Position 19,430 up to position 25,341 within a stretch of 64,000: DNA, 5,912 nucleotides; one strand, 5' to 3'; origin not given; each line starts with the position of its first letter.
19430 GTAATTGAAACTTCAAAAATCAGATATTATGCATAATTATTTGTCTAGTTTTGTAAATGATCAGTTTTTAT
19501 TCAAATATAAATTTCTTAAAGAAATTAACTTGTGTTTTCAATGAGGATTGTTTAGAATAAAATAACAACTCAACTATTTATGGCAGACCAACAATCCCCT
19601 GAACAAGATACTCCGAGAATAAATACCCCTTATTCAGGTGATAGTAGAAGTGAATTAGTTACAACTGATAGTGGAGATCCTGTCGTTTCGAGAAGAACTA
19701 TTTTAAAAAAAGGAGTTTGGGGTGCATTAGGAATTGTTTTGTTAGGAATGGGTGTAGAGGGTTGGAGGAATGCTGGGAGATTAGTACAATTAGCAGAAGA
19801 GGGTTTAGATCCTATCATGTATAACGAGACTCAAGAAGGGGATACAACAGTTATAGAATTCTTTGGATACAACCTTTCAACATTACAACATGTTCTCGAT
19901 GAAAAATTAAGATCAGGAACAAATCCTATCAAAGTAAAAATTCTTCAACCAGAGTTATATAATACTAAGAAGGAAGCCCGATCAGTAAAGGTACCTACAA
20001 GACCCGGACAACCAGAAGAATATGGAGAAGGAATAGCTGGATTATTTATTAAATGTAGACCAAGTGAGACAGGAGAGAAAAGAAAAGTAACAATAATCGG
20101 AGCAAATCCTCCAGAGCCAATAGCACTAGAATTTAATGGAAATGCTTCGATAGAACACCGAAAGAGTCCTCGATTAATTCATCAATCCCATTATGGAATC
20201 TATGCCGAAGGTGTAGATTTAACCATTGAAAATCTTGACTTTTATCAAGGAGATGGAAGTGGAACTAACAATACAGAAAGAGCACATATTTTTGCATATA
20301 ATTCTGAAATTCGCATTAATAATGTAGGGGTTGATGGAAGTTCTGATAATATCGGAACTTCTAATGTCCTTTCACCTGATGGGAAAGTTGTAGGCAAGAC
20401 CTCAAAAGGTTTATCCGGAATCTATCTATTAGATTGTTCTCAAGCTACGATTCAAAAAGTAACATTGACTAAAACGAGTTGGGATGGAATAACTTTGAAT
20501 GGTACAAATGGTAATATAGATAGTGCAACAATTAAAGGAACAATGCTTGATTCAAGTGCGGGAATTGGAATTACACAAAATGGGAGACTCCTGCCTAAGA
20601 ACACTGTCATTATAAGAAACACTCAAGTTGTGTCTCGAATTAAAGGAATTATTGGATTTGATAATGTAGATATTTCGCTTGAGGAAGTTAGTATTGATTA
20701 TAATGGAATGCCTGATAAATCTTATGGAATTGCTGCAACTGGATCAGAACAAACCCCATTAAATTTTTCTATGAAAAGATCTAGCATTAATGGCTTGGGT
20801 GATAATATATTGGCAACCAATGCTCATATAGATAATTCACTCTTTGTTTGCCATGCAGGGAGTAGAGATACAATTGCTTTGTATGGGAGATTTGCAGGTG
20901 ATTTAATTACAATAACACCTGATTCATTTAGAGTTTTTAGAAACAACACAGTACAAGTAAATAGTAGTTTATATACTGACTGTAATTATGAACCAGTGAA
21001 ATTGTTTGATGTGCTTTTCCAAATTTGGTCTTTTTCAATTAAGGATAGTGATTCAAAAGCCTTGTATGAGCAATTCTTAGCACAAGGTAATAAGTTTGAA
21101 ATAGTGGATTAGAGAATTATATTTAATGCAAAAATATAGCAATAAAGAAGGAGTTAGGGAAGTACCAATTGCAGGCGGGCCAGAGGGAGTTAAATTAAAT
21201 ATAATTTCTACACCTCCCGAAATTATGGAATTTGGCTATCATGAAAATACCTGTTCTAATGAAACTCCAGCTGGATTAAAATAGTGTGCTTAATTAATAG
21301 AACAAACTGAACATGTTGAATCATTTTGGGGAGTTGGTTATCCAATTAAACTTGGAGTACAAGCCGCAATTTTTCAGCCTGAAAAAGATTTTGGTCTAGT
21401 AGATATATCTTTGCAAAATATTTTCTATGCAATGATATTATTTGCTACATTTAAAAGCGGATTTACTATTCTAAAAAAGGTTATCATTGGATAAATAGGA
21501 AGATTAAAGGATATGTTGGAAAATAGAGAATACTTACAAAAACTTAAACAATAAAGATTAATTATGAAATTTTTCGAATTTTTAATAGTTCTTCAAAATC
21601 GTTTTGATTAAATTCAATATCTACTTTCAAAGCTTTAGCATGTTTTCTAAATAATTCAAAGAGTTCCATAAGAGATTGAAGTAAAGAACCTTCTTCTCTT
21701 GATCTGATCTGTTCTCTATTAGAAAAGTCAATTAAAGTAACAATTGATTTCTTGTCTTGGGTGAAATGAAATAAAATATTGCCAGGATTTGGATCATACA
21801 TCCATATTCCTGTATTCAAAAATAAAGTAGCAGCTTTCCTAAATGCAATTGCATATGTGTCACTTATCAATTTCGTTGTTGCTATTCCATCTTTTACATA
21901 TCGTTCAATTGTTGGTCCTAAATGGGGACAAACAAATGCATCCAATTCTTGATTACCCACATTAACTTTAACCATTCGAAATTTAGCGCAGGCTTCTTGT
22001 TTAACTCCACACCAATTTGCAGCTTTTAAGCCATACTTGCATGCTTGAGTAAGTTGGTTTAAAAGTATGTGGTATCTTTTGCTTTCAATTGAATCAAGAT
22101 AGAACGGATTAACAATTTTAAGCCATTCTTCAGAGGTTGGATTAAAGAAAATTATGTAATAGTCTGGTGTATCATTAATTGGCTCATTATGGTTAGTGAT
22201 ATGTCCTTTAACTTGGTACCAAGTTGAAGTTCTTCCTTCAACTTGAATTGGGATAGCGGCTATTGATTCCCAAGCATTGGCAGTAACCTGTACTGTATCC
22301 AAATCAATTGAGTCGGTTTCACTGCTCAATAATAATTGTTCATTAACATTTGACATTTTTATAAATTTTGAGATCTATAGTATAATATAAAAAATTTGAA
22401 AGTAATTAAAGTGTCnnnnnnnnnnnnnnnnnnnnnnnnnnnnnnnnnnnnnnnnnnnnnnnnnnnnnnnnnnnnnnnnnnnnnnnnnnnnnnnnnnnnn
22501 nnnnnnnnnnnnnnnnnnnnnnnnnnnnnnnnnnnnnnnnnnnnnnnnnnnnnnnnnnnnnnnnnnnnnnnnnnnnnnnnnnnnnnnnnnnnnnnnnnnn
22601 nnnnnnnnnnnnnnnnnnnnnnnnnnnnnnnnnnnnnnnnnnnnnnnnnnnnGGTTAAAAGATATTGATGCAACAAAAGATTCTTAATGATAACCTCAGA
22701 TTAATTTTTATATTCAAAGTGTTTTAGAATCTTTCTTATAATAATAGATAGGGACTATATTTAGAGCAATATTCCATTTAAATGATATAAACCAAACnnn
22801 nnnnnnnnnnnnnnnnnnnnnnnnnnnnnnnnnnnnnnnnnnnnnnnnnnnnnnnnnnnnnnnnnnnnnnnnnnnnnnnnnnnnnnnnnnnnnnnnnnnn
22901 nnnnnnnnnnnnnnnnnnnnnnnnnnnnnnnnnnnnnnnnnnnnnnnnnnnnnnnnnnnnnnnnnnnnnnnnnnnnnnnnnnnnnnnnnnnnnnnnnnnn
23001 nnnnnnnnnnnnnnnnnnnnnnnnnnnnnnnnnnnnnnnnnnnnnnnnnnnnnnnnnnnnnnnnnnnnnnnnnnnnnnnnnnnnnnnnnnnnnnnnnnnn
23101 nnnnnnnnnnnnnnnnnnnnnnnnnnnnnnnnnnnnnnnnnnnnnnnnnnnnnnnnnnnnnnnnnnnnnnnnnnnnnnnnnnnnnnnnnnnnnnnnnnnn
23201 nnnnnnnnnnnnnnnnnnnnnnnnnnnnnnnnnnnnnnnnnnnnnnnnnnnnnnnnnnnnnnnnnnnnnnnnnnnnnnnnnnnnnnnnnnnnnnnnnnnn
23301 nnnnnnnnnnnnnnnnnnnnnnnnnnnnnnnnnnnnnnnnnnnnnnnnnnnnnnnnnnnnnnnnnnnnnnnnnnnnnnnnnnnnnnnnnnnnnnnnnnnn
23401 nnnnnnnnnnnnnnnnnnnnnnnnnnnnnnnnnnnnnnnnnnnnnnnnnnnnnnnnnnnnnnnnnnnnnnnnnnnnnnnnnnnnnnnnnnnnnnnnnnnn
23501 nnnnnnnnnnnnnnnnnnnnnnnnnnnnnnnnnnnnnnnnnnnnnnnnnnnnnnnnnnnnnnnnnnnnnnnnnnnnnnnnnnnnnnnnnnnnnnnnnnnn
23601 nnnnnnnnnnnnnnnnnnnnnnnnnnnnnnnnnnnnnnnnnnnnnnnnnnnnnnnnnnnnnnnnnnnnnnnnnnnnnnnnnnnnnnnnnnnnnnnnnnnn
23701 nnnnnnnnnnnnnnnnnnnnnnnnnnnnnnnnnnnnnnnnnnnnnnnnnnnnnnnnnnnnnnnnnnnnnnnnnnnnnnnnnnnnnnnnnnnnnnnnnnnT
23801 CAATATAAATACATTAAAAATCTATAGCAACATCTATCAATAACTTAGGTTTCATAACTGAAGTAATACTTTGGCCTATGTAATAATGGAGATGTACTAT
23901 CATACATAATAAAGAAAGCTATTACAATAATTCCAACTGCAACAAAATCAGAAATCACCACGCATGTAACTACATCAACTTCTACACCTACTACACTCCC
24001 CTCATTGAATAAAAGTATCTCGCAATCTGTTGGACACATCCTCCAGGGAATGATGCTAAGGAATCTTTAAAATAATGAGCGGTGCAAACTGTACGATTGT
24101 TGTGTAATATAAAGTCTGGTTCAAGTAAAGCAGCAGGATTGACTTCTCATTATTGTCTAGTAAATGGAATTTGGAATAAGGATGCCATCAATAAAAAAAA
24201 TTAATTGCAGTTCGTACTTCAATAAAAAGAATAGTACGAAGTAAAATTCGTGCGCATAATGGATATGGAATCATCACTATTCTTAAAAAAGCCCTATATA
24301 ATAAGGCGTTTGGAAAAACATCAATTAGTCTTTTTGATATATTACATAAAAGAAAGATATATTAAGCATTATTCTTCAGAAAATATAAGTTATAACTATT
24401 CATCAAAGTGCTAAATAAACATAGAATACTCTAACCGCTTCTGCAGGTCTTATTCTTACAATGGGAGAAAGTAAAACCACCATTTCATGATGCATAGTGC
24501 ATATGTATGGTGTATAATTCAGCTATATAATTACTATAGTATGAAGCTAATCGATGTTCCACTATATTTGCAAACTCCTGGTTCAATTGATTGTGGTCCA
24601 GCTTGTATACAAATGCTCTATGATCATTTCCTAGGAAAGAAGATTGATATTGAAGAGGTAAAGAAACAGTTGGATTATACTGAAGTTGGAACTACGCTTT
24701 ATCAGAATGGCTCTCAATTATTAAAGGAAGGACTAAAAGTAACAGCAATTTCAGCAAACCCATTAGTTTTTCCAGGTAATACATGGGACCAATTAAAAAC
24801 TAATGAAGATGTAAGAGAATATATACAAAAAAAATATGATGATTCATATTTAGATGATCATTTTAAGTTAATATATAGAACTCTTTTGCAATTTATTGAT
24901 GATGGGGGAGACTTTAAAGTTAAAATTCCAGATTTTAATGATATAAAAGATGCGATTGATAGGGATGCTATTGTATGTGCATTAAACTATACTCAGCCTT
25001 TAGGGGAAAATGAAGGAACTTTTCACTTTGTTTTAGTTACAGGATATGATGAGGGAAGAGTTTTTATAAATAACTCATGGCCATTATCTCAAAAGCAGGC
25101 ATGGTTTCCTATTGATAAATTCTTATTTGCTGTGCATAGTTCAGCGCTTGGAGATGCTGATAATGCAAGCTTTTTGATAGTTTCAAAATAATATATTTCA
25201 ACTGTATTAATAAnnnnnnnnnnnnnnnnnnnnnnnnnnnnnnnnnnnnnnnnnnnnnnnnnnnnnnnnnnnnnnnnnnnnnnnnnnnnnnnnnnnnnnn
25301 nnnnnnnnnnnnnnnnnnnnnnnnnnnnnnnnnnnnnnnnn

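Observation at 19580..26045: Accessory segment bounded by ssrA and a truncated ROK gene: candidate decayed island at the tmRNA 3' end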

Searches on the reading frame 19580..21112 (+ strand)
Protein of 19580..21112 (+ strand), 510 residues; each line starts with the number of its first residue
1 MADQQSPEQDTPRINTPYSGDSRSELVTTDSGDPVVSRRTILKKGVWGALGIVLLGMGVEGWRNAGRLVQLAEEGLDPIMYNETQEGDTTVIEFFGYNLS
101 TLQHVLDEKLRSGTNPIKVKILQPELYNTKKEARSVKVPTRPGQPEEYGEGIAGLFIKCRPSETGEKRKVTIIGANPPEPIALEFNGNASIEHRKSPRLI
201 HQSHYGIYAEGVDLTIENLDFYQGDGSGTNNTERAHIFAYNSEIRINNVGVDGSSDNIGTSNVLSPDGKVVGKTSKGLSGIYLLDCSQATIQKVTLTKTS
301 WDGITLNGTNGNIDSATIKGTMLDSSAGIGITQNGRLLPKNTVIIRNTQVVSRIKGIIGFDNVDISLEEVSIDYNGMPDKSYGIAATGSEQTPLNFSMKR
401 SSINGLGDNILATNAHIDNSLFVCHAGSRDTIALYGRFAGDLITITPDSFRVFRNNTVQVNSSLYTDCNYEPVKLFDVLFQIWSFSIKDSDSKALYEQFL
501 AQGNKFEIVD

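Call 8: search_protein_families(library=pfam, proteins=[window:19580-21112:+], max_evalue=0.1)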
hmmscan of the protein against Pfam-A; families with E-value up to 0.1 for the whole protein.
window:19580-21112:+ (510 aa): 2 families
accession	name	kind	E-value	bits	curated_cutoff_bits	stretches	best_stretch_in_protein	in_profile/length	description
PF13229.12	Beta_helix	-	2.5e-07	30.9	25.9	1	279-460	1-136/158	Right handed beta helix region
PF00795.27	CN_hydrolase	-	0.074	12.8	23.2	0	244-293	203-253/256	Carbon-nitrogen hydrolase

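Call 9: search_protein_families(library=ncbifam, proteins=[window:19580-21112:+], max_evalue=0.1)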
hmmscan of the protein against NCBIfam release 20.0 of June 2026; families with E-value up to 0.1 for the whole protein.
window:19580-21112:+ (510 aa): 0 families

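Call 36: search_protein_families(library=phrogs, proteins=[window:19580-21112:+], max_evalue=0.01)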
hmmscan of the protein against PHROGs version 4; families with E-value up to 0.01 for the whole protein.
window:19580-21112:+ (510 aa): 0 families

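Call 37: search_protein_families(library=padloc, proteins=[window:19580-21112:+], max_evalue=0.01)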
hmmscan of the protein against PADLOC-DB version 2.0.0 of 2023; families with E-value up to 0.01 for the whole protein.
window:19580-21112:+ (510 aa): 0 families

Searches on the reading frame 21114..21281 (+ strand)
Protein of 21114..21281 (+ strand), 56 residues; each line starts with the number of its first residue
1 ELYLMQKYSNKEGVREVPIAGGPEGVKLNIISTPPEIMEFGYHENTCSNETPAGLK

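Call 82: search_protein_families(library=pfam, proteins=[window:21114-21281:+], max_evalue=1)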
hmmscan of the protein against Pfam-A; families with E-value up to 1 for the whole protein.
seq(56 aa): 0 families

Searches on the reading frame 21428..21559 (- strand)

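Call 82: search_protein_families(library=pfam, proteins=[window:21428-21559:-], max_evalue=1)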
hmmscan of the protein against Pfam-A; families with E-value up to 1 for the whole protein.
seq(44 aa): 1 family
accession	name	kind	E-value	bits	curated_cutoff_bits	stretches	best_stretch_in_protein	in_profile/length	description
PF23574.1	zf-C2H2_ZNF142_18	-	0.26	11.8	27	1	6-18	6-18/35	Zinc finger protein 142 C2H2 domain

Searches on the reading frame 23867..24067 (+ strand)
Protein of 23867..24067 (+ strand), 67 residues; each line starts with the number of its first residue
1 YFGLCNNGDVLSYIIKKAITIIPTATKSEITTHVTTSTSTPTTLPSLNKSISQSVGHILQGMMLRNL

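Call 82: search_protein_families(library=pfam, proteins=[window:23867-24067:+], max_evalue=1)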
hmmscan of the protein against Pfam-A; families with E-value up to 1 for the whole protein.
seq(67 aa): 1 family
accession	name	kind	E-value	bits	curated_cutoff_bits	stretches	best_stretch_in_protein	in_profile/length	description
PF12116.14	SpoIIID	-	0.17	12.4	27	1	10-60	11-60/82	Stage III sporulation protein D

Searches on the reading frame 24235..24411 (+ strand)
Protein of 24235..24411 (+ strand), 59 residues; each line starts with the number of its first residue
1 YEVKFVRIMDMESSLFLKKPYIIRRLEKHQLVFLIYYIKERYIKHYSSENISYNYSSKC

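Call 82: search_protein_families(library=pfam, proteins=[window:24235-24411:+], max_evalue=1)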
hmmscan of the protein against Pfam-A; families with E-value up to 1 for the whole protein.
seq(59 aa): 1 family
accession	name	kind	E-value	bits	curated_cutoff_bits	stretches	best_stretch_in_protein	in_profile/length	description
PF15995.10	DUF4771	-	0.015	16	27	1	27-57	35-65/160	Domain of unknown function (DUF4771)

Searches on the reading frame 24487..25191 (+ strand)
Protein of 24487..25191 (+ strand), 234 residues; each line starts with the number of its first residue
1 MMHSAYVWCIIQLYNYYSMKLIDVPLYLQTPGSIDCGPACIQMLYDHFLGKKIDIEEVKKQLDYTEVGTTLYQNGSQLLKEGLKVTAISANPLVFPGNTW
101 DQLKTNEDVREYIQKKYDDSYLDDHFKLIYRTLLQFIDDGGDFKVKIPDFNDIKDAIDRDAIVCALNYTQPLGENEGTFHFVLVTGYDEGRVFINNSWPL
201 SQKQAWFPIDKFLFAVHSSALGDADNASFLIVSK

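Call 8: search_protein_families(library=pfam, proteins=[window:24487-25191:+], max_evalue=0.1)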
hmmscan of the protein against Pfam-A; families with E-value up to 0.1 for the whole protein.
window:24487-25191:+ (234 aa): 4 families
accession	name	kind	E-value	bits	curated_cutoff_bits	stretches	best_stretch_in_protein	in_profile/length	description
PF13529.12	Peptidase_C39_2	-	4.2e-09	37.5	24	1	22-198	1-143/143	Peptidase_C39 like family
PF03412.21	Peptidase_C39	-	2.5e-08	34.3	22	1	33-92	10-68/133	Peptidase C39 family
PF11814.14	DUF3335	-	0.00017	21.6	25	1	148-219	117-186/206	Peptidase_C39 like family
PF09778.15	Guanylate_cyc_2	-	0.0095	15.8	28.1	0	33-68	9-44/212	Guanylylate cyclase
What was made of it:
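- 24487..25191 (+): stand-alone C39-like cysteine peptidase (likely start at Met19, 24541), with no ABC-transporter fusion. Pfam Peptidase_C39_2 and Peptidase_C39 (call 8); the CGPAC and FHFVLV motifs by inspection
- Checked: C39-like peptidase, 24487-25191 (+): Peptidase_C39_2 at 4.2e-9 and Peptidase_C39 at 2.5e-8 (call 8).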

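Call 9: search_protein_families(library=ncbifam, proteins=[window:24487-25191:+], max_evalue=0.1)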
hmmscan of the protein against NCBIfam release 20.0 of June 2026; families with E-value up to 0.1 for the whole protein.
window:24487-25191:+ (234 aa): 1 family
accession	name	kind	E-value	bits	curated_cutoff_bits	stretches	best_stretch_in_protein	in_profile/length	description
NF045998.1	cleave_ABC_plasm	equivalog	2.2e-06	26.2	500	1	35-89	7-61/673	Mbov_0121 family peptidase domain-containing ABC transporter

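Call 16: list_cluster_members(proteins=[P0001, window:24487-25191:+, window:22798-23799:+, window:19580-21112:+, window:21562-22356:-, window:26712-27341:+, window:26068-26715:+])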
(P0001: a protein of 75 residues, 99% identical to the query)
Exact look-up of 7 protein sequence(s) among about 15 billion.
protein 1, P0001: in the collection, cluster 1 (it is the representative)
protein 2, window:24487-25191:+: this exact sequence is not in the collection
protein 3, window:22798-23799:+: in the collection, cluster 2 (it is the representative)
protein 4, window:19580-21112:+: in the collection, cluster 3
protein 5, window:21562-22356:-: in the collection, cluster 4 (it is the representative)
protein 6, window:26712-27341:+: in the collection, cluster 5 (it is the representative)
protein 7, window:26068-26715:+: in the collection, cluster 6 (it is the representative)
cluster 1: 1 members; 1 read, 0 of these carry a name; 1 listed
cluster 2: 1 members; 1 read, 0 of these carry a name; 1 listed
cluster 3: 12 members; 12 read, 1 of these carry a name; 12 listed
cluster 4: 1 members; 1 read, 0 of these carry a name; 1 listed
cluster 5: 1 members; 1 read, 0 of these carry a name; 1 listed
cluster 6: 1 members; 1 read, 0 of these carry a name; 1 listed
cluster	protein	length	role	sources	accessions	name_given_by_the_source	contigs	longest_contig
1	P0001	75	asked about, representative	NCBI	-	-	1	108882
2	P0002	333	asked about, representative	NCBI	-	-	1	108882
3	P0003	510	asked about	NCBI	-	-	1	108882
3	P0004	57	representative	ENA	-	-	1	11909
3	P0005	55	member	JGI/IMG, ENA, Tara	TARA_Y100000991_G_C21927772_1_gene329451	strand:+ start:1225 stop:1392 length:168 start_codon:yes stop_codon:yes gene_type:complete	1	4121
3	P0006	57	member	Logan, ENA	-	-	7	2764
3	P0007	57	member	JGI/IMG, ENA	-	-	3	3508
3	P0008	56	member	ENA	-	-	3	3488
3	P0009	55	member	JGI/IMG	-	-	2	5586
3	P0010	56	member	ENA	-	-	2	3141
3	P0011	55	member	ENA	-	-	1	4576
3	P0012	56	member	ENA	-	-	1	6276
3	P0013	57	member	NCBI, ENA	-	-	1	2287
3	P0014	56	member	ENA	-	-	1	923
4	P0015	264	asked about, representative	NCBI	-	-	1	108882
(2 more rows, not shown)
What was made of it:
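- All proteins of the contig that were checked, including the core-flank pilN and pilO, are database singletons (call 16).
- Tried and rejected: It is an NCBI contig of 108,882 bp (call 16).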

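Call 36: search_protein_families(library=phrogs, proteins=[window:24487-25191:+], max_evalue=0.01)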
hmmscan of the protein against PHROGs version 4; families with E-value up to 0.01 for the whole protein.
window:24487-25191:+ (234 aa): 0 families

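Call 37: search_protein_families(library=padloc, proteins=[window:24487-25191:+], max_evalue=0.01)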
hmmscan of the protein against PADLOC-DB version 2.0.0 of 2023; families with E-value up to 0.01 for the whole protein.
window:24487-25191:+ (234 aa): 0 families
